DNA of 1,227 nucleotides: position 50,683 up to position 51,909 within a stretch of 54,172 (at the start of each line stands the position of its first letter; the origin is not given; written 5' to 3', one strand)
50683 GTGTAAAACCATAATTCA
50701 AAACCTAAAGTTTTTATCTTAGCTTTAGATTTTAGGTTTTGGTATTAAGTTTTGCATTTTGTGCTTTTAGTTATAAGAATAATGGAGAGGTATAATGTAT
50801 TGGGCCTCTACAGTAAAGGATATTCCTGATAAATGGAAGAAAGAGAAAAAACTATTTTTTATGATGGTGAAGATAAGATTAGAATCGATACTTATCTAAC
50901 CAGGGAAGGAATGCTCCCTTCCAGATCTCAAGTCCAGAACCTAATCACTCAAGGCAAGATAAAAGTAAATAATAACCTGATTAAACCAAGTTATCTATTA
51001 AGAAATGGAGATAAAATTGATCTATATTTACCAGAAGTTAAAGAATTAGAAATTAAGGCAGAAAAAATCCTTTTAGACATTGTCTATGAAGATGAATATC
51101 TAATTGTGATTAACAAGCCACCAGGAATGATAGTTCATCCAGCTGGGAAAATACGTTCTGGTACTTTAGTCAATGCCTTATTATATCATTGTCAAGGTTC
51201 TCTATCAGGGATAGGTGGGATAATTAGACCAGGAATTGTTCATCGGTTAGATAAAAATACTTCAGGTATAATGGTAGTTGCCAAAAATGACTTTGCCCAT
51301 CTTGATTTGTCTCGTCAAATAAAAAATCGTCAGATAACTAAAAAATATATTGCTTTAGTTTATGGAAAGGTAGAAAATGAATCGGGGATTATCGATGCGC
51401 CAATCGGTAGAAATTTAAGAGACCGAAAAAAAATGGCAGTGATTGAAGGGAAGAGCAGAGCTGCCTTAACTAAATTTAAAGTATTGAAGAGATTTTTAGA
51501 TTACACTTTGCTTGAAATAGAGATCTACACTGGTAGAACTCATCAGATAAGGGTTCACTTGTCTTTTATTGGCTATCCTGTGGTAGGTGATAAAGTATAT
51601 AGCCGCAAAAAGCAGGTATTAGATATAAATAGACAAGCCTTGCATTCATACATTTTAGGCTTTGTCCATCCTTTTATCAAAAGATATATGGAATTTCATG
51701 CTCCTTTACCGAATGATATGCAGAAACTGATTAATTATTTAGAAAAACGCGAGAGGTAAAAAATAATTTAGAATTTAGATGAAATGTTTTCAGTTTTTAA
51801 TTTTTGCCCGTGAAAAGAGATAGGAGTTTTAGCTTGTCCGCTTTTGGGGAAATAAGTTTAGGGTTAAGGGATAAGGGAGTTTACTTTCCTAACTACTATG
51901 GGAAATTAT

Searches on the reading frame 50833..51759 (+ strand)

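Call 23: search_protein_families(library=pfam, proteins=[window:50833-51759:+], max_evalue=0.00001)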
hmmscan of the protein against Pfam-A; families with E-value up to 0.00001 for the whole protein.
window:50833-51759:+ (308 aa): 2 families
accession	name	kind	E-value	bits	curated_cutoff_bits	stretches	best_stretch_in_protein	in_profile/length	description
PF00849.27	PseudoU_synth_2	-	2.7e-37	128.8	26.8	1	89-244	1-151/152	RNA pseudouridylate synthase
PF01479.30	S4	-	1.8e-13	50.4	22.8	1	17-62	2-48/48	S4 domain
